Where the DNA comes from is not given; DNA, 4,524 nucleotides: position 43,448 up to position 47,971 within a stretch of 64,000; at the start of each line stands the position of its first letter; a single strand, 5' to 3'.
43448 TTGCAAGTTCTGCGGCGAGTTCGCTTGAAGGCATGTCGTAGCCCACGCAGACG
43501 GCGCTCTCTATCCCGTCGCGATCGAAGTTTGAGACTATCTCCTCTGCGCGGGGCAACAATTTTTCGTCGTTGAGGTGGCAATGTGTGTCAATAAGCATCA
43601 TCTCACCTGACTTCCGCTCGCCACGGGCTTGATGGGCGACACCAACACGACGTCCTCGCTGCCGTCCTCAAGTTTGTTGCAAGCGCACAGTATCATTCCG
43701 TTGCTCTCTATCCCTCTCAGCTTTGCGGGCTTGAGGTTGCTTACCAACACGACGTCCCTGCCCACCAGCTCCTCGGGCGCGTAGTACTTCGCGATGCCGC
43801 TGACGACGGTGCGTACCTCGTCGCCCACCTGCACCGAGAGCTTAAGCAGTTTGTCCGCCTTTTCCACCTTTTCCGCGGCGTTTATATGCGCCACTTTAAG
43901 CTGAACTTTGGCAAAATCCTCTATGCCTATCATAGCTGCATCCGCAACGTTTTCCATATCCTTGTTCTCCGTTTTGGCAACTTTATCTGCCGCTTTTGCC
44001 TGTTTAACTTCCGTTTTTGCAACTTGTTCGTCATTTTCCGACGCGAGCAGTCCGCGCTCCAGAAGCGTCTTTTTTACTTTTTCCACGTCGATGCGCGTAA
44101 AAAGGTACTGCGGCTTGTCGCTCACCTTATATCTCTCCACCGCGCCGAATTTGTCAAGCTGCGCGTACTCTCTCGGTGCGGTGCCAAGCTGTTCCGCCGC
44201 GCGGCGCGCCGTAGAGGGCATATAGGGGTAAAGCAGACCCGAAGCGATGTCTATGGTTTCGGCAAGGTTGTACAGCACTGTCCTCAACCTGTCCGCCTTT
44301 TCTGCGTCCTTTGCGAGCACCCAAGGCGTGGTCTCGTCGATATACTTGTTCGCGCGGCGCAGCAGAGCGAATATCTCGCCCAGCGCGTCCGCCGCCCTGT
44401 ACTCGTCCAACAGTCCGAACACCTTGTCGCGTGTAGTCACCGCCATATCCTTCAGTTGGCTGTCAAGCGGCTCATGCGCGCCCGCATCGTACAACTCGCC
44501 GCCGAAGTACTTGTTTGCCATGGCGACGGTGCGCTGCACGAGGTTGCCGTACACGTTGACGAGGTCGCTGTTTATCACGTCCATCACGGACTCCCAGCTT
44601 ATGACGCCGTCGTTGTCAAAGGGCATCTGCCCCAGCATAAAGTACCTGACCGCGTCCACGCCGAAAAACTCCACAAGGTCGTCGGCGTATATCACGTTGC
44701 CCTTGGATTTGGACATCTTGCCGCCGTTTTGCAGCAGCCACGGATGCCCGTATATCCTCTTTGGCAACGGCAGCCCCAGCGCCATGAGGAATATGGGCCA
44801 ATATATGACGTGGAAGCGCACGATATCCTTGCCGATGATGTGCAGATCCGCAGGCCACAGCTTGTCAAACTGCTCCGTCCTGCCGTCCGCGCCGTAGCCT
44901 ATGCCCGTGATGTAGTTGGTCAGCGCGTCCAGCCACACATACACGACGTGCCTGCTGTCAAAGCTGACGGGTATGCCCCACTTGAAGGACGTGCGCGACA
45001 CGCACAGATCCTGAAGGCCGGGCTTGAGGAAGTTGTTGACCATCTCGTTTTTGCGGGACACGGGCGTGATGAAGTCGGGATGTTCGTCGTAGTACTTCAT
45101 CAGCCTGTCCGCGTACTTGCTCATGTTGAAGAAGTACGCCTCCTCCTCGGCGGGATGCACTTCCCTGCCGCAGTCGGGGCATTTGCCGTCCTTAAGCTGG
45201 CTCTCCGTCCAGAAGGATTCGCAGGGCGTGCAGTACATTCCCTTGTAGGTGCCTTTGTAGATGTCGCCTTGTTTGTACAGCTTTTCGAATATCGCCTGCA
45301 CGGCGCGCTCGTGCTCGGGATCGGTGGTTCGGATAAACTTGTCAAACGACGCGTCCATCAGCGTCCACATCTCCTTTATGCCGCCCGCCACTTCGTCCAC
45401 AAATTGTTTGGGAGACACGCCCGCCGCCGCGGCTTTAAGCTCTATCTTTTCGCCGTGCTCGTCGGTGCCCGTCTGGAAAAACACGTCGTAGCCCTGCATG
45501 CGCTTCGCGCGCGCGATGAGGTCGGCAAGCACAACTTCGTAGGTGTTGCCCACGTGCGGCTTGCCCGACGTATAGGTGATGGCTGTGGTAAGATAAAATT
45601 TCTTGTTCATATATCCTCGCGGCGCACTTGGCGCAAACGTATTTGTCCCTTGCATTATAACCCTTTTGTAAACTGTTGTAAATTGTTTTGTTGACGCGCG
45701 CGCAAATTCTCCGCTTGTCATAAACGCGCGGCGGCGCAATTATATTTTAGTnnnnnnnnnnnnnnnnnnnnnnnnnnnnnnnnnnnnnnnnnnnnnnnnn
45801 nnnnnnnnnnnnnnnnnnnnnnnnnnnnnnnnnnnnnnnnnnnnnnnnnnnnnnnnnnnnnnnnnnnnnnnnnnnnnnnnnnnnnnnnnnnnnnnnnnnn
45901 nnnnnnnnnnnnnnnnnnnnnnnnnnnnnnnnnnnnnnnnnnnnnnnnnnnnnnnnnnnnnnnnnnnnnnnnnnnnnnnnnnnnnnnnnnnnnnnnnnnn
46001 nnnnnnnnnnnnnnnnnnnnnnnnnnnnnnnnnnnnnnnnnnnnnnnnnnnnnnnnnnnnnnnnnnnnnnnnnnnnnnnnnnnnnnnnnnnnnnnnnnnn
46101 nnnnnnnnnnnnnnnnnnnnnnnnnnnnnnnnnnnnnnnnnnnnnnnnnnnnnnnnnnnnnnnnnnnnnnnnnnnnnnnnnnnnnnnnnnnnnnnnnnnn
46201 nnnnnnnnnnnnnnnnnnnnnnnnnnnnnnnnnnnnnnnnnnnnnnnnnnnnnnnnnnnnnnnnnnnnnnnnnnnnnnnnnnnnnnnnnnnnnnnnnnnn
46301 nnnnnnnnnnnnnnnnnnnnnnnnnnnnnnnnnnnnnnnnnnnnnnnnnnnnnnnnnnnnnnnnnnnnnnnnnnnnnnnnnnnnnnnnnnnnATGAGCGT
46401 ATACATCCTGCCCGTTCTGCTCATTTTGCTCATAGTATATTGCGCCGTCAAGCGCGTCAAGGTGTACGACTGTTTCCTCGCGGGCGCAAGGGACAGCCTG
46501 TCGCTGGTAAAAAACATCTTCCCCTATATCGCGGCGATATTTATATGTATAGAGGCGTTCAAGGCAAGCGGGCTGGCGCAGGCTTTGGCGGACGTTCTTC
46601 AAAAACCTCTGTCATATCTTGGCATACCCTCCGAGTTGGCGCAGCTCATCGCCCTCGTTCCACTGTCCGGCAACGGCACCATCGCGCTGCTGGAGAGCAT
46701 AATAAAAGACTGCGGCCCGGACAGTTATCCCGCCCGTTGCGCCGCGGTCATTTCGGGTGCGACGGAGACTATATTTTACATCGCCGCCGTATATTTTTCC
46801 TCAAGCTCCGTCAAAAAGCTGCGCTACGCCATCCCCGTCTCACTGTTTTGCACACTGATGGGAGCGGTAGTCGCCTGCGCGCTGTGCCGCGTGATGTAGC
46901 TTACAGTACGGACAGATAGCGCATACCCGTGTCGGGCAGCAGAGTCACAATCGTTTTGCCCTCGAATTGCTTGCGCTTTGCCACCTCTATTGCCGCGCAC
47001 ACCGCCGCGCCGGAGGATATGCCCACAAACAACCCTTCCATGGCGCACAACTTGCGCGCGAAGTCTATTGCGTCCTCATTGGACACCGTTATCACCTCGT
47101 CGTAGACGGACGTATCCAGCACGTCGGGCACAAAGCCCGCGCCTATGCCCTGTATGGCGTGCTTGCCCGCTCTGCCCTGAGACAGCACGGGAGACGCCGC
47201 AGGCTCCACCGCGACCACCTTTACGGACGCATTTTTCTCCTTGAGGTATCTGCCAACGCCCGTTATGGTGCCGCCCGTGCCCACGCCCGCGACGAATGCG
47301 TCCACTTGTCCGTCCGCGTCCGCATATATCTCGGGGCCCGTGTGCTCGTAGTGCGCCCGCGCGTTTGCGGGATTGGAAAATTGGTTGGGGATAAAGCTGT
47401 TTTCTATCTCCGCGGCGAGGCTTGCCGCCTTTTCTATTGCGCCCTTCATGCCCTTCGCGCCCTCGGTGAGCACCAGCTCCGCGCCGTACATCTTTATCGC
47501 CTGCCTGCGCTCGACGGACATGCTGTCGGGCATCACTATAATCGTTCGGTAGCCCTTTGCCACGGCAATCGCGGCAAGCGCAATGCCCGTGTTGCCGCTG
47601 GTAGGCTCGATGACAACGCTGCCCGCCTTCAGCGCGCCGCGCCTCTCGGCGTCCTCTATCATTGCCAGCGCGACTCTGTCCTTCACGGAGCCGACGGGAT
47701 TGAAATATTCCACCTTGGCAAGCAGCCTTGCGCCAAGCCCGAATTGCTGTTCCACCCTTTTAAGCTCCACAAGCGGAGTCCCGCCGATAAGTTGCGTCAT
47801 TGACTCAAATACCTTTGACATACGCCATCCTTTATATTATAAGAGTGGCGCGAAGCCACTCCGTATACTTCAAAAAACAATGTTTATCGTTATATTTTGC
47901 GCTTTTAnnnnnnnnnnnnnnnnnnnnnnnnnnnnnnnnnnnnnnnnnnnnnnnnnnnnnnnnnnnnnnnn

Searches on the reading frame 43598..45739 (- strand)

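Call 40: search_protein_families(library=pfam, proteins=[window:43598-45739:-])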
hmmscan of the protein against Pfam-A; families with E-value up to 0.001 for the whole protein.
window:43598-45739:- (713 aa): 7 families
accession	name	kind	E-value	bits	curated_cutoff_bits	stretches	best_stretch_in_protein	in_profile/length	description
PF09334.17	tRNA-synt_1g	-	2.1e-111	372.9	20.1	2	198-404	180-390/391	tRNA synthetases class I (M)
PF00133.28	tRNA-synt_1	-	5.1e-34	118.2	22.7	2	33-260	10-245/414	tRNA synthetases class I (I, L, M and V)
PF01588.26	tRNA_bind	-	4.2e-29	100.9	27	1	614-710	1-95/96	Putative tRNA binding domain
PF01921.24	tRNA-synt_1f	-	2.7e-09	36.9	27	1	318-374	259-315/360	tRNA synthetases class I (K)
PF01406.26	tRNA-synt_1e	-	1.2e-08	35.1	27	0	59-164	21-125/301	tRNA synthetases class I (C) catalytic domain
PF19303.5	Anticodon_3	-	0.0001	22.7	23.5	1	444-555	29-140/152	Anticodon binding domain of methionyl tRNA ligase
PF08264.19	Anticodon_1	-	0.0009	19.6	25.1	0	438-519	13-94/148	Anticodon-binding domain of tRNA ligase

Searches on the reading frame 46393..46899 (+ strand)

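Call 40: search_protein_families(library=pfam, proteins=[window:46393-46899:+])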
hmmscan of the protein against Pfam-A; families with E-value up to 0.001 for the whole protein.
window:46393-46899:+ (168 aa): 1 family
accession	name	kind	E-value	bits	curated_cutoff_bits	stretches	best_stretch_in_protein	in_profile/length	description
PF07670.19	Gate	-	3.4e-09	37.5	29.6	1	40-137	2-100/104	Nucleoside recognition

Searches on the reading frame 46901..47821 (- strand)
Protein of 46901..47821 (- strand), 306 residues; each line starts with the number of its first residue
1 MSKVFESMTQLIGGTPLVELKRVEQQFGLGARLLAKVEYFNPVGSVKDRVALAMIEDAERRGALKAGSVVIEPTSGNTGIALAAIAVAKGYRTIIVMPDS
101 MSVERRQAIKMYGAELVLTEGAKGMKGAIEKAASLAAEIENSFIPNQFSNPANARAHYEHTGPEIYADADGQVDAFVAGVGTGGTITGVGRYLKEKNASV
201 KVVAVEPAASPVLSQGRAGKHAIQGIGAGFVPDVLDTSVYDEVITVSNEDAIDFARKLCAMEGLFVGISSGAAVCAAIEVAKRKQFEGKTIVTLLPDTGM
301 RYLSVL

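Call 40: search_protein_families(library=pfam, proteins=[window:46901-47821:-])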
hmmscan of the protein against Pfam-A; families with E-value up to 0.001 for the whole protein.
window:46901-47821:- (306 aa): 1 family
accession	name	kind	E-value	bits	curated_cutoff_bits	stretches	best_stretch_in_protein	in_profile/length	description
PF00291.31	PALP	-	1.6e-81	274.3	35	1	9-297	2-295/295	Pyridoxal-phosphate dependent enzyme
